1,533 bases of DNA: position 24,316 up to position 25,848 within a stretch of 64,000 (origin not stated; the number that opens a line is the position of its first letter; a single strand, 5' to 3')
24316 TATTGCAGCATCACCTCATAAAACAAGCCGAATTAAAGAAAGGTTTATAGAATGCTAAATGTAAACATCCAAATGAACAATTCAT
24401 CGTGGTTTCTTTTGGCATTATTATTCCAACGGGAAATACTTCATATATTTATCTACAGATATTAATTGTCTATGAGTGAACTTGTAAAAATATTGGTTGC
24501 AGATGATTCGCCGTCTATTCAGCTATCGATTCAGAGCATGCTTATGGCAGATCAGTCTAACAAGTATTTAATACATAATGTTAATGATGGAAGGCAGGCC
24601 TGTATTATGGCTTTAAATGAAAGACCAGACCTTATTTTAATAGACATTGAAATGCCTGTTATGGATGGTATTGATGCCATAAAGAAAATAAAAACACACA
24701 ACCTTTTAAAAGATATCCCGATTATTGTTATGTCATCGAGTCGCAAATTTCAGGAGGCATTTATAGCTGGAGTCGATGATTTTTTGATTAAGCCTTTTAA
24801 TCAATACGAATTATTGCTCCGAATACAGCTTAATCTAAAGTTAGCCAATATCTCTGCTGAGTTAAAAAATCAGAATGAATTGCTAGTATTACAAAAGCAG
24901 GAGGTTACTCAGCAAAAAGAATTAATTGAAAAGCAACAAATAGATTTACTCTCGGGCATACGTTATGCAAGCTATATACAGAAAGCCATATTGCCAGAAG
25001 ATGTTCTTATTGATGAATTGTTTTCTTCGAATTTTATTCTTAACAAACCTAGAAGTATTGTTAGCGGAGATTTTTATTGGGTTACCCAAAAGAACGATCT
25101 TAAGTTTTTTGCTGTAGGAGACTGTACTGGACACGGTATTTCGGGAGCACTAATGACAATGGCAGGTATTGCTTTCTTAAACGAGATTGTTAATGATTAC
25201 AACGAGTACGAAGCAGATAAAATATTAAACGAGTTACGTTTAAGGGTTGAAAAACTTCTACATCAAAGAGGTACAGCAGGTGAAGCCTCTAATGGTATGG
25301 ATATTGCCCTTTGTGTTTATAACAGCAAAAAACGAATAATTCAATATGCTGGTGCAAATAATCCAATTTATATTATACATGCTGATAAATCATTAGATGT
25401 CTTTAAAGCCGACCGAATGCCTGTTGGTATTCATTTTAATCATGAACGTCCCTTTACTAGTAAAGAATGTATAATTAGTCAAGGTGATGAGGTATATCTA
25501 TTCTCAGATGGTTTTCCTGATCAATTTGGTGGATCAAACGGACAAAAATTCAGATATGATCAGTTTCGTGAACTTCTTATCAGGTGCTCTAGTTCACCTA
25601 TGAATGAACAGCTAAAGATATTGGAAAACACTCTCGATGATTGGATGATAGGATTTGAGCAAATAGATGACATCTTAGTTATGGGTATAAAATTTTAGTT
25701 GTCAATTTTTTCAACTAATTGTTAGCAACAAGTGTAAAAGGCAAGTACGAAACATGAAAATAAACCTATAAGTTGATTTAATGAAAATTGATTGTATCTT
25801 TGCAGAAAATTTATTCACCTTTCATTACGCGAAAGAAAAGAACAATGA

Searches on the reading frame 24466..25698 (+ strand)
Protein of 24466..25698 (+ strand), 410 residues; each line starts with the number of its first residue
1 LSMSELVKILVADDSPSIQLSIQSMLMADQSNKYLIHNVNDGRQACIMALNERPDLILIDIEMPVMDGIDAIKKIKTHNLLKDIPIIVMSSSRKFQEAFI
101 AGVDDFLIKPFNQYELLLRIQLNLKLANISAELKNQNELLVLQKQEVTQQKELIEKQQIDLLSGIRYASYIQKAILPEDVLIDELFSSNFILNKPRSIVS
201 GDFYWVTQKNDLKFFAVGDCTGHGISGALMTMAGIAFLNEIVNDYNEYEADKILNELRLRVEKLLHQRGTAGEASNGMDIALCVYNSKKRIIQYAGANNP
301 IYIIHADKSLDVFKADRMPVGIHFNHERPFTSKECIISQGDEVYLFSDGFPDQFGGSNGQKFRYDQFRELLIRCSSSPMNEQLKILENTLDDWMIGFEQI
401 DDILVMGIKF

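Call 3: search_protein_families(library=pfam, proteins=[window:24466-25698:+], max_evalue=1)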
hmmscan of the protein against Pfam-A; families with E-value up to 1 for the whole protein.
window:24466-25698:+ (410 aa): 2 families
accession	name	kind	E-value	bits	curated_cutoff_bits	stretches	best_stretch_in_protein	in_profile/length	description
PF00072.30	Response_reg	-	6.7e-22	78.2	30.2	1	9-120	1-110/111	Response regulator receiver domain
PF07228.17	SpoIIE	-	3.1e-20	73.4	25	1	215-409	7-190/192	Stage II sporulation protein E (SpoIIE)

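Call 54: find_related_loci(query=window:24466-25698:+, collection=metagenome_contigs, flank=6000)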
Query window:24466-25698:+ (410 aa) in metagenome_contigs; peptide patterns used: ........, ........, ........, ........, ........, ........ (x = any residue, [..] = any of these).
599 stretches matched a pattern (row limit reached: there are more); 568 encode a relative of the query (tblastn E <= 1e-3); the best 80 are kept; 80 distinct loci.
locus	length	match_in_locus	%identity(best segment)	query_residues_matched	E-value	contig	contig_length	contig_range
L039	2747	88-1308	57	3-409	5e-162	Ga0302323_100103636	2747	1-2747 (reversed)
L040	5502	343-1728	22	1-410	7e-20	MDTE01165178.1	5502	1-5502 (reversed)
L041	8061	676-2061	22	1-410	2e-17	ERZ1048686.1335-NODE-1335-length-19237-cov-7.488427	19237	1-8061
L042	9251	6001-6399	32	6-138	2e-16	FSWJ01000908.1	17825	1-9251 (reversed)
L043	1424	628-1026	32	6-138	9e-17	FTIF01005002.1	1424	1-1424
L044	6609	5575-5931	35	32-151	2e-15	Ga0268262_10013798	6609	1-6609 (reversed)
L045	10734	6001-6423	34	4-158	7e-15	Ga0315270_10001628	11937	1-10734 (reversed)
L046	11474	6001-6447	34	6-157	1e-14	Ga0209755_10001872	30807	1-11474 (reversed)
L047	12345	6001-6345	33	8-121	1e-14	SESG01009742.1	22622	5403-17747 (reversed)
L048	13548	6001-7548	31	1-151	2e-14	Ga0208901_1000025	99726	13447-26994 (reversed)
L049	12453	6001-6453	32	7-158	2e-14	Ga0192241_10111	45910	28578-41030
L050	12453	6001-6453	32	7-158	2e-14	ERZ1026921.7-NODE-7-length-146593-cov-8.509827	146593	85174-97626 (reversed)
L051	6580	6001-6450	32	7-157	2e-14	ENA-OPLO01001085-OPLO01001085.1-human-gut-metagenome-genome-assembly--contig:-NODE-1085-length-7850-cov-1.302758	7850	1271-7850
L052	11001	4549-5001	32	7-158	2e-14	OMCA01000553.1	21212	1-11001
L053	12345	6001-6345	34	4-117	3e-14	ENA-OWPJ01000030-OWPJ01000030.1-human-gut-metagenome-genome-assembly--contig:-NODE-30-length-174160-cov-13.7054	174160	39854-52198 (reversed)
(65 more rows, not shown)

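Call 57: find_homologous_proteins(query=window:24466-25698:+, max_evalue=1e-40)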
Query window:24466-25698:+ (410 aa): 5508 proteins with E <= 1e-40 among 8000 candidates; the best 120 are listed.
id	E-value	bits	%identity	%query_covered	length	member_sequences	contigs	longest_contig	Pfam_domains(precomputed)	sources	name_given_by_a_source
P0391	6.6e-267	903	100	100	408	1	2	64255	PF00072.31,PF07228.18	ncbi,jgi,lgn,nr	ncbi:MAG: response regulator [Bacteroidales bacterium]|nr:MAG: response regulator [Bacteroidales bac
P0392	1.2e-163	563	61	100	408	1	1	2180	PF00072.31,PF07228.18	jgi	jgi:phosphoserine phosphatase RsbU/P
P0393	1.1e-158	546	58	100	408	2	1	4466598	PF00072.31,PF07228.18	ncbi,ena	-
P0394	8.2e-158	544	59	100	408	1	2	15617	PF00072.31,PF07228.18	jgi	jgi:sigma-B regulation protein RsbU (phosphoserine phosphatase)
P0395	5.7e-155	534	56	100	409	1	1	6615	PF00072.31,PF07228.18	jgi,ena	-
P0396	1.5e-153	530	57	100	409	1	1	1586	PF00072.31,PF07228.18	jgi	jgi:phosphoserine phosphatase RsbU/P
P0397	1.9e-153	529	60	98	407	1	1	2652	PF00072.31,PF07228.18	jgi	jgi:serine phosphatase RsbU (regulator of sigma subunit)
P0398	2.9e-153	529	58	100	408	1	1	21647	PF00072.31,PF07228.18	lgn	-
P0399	3.8e-153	528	57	99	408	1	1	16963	PF00072.31,PF07228.18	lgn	-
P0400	1.8e-152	526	57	100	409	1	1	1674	PF00072.31,PF07228.18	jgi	jgi:phosphoserine phosphatase RsbU/P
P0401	2.2e-151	522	57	99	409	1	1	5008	PF00072.31,PF07228.18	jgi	jgi:phosphoserine phosphatase RsbU/P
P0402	2.4e-151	522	58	100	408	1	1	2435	PF00072.31,PF07228.18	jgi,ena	-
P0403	9.2e-151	520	57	98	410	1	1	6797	PF00072.31,PF07228.18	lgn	-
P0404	5.0e-150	518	57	100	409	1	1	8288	PF00072.31,PF07228.18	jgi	jgi:phosphoserine phosphatase RsbU/P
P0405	1.0e-149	517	57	98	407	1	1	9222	PF00072.31,PF07228.18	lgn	-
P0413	9.6e-146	504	55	100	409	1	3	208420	PF00072.31,PF07228.18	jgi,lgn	jgi:phosphoserine phosphatase RsbU/P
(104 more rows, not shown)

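Call 58: find_encoding_contigs(protein=P0393, flank=5000, max_places=1)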
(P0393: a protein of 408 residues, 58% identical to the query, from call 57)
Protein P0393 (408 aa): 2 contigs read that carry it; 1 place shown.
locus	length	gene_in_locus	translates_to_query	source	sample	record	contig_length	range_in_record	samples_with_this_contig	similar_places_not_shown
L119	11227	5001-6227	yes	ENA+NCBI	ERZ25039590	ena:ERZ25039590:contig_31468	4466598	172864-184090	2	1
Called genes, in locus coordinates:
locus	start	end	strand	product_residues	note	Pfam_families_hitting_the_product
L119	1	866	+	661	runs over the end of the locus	PF14121:Porin_10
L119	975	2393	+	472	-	PF00497:SBP_bac_3, PF01464:SLT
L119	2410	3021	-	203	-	PF00293:NUDIX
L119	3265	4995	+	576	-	-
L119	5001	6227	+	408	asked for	PF00072:Response_reg, PF07228:SpoIIE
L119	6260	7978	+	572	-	PF07719:TPR_2 (faint), PF13424:TPR_12 (weak), PF07228:SpoIIE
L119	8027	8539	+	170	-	PF19788:DUF6272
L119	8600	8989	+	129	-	PF09345:SiaC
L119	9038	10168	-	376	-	PF13477:Glyco_trans_4_2 (faint), PF00534:Glycos_transf_1, PF13692:Glyco_trans_1_4 (weak)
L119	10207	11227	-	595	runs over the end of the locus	PF00009:GTP_EFTU, PF03144:GTP_EFTU_D2, PF22042:EF-G_D2 (weak), PF14492:EFG_III (faint), PF00679:EFG_C, PF06421:LepA_C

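Call 59: find_encoding_contigs(protein=P0398, flank=5000, max_places=1)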
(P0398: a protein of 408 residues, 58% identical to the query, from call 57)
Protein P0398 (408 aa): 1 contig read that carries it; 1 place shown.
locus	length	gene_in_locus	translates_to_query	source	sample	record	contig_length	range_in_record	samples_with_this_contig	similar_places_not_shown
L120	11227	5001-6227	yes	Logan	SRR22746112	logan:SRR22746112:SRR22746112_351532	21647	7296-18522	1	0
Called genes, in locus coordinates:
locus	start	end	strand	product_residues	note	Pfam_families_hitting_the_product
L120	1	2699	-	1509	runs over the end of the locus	PF00310:GATase_2, PF04898:Glu_syn_central, PF01645:Glu_synthase, PF01493:GXGXG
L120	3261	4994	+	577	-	-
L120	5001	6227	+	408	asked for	PF00072:Response_reg, PF07228:SpoIIE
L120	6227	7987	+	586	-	PF00515:TPR_1 (faint), PF07719:TPR_2 (faint), PF13174:TPR_6 (faint), PF13176:TPR_7 (faint), PF17874:TPR_MalT (weak), PF13424:TPR_12 (weak), PF13424:TPR_12 (weak), PF07228:SpoIIE, +3 more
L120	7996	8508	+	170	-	PF19788:DUF6272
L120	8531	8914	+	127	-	PF09345:SiaC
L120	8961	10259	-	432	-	PF00171:Aldedh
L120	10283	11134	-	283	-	PF00696:AA_kinase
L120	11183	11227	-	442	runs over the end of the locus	PF00206:Lyase_1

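Call 60: find_encoding_contigs(protein=P0413, flank=5000, max_places=1)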
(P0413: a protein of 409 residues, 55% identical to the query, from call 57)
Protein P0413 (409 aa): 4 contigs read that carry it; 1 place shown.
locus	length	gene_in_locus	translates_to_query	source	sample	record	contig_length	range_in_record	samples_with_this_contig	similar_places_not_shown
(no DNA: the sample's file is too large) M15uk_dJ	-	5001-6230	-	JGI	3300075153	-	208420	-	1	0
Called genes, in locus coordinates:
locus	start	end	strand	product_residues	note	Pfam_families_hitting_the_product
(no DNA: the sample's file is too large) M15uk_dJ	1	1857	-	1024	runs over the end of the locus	PF13476:AAA_23, PF13558:SbcC_Walker_B (weak)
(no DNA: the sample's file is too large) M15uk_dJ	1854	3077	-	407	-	PF00149:Metallophos, PF12850:Metallophos_2 (faint)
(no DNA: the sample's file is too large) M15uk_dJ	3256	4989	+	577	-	-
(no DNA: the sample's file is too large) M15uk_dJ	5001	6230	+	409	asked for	PF00072:Response_reg, PF07228:SpoIIE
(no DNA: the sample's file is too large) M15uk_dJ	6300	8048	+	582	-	PF00515:TPR_1 (faint), PF07719:TPR_2 (faint), PF13181:TPR_8 (faint), PF13424:TPR_12 (weak), PF07228:SpoIIE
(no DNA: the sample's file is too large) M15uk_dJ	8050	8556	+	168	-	PF19788:DUF6272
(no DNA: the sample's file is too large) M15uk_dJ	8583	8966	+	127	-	PF09345:SiaC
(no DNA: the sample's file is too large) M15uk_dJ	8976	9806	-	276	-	PF01553:Acyltransferase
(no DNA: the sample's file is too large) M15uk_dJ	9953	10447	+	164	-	-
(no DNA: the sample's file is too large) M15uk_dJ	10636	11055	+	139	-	PF22818:ApeI-like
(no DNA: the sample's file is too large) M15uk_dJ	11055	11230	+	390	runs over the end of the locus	PF00535:Glycos_transf_2, PF09835:DUF2062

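Call 61: find_encoding_contigs(protein=P0394, flank=5000, max_places=1)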
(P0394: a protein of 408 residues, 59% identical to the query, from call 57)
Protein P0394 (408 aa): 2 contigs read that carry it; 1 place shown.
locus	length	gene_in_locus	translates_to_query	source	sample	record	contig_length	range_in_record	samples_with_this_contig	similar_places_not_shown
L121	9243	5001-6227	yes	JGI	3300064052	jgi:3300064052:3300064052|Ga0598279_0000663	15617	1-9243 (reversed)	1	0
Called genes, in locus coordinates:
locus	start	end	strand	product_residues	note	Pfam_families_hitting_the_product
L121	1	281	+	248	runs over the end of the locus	PF00535:Glycos_transf_2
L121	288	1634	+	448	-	PF01979:Amidohydro_1, PF07969:Amidohydro_3 (weak)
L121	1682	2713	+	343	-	-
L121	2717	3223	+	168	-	-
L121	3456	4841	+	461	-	PF00696:AA_kinase, PF13840:ACT_7, PF22468:ACT_9, PF01842:ACT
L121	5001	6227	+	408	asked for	PF00072:Response_reg, PF07228:SpoIIE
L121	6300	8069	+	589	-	PF00515:TPR_1 (faint), PF07719:TPR_2 (faint), PF13176:TPR_7 (faint), PF13181:TPR_8 (faint), PF14938:SNAP (weak), PF17874:TPR_MalT (faint), PF13424:TPR_12 (weak), PF07228:SpoIIE, +1 more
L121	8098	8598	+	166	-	PF19788:DUF6272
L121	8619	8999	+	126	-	PF09345:SiaC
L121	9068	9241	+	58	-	?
